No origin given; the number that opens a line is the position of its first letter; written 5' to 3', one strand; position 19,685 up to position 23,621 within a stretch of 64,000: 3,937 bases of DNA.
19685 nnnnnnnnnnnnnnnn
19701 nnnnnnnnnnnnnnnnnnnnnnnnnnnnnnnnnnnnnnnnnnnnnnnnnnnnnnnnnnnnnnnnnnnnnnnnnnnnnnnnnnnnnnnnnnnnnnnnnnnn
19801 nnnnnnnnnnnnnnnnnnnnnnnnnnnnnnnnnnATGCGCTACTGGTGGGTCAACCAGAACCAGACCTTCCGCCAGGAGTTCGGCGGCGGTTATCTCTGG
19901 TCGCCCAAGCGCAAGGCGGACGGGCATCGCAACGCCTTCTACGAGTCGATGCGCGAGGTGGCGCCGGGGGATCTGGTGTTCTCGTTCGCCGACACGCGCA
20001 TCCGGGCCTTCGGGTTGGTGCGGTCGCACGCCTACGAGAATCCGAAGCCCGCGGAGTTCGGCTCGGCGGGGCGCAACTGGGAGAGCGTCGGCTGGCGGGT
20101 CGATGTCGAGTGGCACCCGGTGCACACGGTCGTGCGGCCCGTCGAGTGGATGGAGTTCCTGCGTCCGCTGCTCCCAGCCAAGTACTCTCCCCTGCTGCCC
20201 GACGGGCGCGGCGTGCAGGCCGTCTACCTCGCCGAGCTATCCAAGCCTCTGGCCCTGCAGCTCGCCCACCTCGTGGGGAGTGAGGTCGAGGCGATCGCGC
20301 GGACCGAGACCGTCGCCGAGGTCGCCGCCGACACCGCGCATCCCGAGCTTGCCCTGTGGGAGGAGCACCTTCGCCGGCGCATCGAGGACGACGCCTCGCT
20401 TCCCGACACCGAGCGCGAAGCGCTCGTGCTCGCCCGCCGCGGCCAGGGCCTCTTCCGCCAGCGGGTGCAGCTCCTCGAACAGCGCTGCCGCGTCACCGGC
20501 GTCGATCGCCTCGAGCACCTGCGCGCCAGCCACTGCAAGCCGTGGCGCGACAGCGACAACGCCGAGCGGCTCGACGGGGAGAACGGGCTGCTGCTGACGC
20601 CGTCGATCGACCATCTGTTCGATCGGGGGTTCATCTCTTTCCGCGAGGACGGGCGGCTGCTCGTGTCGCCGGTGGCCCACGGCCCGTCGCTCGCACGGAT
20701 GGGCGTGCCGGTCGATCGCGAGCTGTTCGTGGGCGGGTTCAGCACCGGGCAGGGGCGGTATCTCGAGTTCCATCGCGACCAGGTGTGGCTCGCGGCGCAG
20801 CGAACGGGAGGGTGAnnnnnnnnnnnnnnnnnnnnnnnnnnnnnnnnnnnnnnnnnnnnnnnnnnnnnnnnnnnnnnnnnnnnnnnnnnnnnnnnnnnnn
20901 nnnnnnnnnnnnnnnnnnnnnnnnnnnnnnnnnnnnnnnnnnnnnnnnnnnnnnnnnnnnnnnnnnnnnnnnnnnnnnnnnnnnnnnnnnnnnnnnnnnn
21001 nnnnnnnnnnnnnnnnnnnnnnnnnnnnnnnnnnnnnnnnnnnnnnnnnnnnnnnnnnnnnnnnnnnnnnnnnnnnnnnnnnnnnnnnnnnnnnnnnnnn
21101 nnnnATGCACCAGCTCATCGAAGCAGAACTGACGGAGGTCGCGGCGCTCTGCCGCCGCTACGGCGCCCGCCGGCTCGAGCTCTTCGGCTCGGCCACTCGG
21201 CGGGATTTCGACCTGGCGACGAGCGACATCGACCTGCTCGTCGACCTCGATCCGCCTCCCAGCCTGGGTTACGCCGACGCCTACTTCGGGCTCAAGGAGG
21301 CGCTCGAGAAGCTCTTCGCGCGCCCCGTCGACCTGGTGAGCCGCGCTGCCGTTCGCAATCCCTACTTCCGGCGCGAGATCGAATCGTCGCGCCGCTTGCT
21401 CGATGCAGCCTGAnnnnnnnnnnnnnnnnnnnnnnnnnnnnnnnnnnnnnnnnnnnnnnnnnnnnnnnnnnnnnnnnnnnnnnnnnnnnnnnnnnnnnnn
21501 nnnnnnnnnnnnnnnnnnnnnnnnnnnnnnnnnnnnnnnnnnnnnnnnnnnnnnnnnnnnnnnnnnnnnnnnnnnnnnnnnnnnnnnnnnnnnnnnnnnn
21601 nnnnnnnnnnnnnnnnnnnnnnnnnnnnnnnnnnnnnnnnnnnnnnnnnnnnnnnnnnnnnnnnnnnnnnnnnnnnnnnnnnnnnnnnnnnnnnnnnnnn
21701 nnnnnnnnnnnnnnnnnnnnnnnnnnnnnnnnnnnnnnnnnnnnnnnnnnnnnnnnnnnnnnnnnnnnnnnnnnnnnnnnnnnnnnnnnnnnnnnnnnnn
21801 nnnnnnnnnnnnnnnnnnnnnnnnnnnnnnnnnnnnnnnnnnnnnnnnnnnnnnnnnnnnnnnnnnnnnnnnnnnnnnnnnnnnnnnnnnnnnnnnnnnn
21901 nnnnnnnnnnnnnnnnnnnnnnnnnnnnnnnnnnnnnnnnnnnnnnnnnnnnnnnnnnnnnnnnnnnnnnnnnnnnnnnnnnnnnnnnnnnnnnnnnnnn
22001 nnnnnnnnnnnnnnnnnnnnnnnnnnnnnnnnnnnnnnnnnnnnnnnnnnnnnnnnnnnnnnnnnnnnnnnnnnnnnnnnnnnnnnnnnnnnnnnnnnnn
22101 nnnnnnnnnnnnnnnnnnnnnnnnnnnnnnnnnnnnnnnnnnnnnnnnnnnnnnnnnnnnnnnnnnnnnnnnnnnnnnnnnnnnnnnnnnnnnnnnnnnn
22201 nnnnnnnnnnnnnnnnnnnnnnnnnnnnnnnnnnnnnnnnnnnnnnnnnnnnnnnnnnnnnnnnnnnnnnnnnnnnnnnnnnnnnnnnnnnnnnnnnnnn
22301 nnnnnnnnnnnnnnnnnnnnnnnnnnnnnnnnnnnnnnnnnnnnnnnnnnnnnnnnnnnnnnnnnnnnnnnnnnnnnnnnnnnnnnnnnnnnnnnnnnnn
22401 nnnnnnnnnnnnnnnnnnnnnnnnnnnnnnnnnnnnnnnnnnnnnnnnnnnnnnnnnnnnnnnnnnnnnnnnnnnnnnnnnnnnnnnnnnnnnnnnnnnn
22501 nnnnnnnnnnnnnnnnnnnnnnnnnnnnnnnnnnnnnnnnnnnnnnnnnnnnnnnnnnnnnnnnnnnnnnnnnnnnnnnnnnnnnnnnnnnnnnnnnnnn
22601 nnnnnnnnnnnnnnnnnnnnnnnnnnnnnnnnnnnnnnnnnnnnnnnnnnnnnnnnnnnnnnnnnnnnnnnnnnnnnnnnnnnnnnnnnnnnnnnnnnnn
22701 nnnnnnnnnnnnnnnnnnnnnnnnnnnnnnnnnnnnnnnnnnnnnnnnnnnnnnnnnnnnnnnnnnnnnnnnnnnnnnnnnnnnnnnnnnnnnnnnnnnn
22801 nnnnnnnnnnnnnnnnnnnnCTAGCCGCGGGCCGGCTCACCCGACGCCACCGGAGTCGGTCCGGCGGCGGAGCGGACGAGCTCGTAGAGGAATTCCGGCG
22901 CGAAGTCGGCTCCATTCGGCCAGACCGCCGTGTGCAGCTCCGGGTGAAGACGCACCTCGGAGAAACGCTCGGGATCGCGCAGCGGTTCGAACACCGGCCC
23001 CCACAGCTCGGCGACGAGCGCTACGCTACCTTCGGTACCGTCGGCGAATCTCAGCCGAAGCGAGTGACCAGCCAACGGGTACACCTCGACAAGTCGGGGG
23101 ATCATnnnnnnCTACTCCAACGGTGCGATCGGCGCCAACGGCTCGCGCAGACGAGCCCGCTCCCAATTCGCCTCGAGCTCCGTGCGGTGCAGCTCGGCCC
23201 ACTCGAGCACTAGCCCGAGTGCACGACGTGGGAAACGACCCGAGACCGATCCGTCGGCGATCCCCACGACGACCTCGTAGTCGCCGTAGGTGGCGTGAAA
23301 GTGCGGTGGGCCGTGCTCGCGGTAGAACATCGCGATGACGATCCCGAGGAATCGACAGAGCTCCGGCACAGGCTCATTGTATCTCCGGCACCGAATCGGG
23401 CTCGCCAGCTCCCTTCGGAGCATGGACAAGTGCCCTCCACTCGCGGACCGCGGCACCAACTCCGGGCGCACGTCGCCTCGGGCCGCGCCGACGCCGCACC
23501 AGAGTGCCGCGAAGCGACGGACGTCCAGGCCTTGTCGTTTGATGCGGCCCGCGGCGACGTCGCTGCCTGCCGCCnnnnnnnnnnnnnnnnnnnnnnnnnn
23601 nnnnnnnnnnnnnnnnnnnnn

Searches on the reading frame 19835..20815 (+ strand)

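Call 3: search_protein_families(library=pfam, proteins=[window:19835-20815:+], max_evalue=0.1)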
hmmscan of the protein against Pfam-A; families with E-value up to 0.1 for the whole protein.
window:19835-20815:+ (326 aa): 2 families
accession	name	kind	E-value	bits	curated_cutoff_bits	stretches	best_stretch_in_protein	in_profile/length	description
PF13391.12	HNH_2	-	8.5e-10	38.8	21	1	218-269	1-65/66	HNH endonuclease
PF01878.24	EVE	-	0.069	13.6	23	0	29-107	26-111/145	EVE domain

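Call 4: search_protein_families(library=padloc, proteins=[window:19835-20815:+], max_evalue=0.1)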
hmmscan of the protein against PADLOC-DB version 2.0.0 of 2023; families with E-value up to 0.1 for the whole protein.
window:19835-20815:+ (326 aa): 3 families
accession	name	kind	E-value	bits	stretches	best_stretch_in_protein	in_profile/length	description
PDLC04132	HNH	-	8.5e-20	69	1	180-282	130-232/286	-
PDLC03546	HNH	-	5.5e-12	43.3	1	192-320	147-279/282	Type II restriction enzyme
PDLC03529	REase_II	-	1.8e-09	35.3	1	229-279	295-345/389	Type II restriction enzyme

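Call 5: search_protein_families(library=ncbifam, proteins=[window:19835-20815:+], max_evalue=0.1)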
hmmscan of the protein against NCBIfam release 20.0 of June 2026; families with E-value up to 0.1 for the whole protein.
window:19835-20815:+ (326 aa): 2 families
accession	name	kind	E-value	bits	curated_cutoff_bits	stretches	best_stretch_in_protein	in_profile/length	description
NF045808.1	PT-DNA_restrict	exception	0.00026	20.2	180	1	193-287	156-248/284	phosphorothioated DNA-binding restriction endonuclease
NF045952.1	MAG4270_fam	hypoth_equivalog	0.053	12.6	53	1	247-277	300-330/366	MAG4270 family putative restriction endonuclease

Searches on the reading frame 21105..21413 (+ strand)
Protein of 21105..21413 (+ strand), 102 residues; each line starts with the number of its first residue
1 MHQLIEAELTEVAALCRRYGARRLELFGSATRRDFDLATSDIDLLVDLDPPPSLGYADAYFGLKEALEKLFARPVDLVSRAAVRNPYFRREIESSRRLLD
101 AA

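Call 32: search_protein_families(library=pfam, proteins=[window:21105-21413:+], max_evalue=0.01)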
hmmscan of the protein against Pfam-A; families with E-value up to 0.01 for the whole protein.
window:21105-21413:+ (102 aa): 2 families
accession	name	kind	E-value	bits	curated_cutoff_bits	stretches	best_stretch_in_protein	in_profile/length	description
PF01909.29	NTP_transf_2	-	1.8e-11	44.7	21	1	14-98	7-92/93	Nucleotidyltransferase domain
PF18765.7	Polbeta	-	2.2e-06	28.2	26.9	1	25-99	17-87/93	Polymerase beta, Nucleotidyltransferase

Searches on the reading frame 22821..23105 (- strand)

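Call 32: search_protein_families(library=pfam, proteins=[window:22821-23105:-], max_evalue=0.01)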
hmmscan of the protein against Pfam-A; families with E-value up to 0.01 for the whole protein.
window:22821-23105:- (94 aa): 1 family
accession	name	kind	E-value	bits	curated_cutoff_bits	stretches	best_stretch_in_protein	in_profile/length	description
PF10387.14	DUF2442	-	4.7e-10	40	23.9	1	6-77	2-70/72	Protein of unknown function (DUF2442)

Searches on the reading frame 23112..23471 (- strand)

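Call 32: search_protein_families(library=pfam, proteins=[window:23112-23471:-], max_evalue=0.01)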
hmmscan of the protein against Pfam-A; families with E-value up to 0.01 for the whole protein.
window:23112-23471:- (119 aa): 1 family
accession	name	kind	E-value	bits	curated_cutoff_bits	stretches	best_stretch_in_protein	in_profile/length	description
PF13711.11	DUF4160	-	5.2e-19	68.7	23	1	43-104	1-65/65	Domain of unknown function (DUF4160)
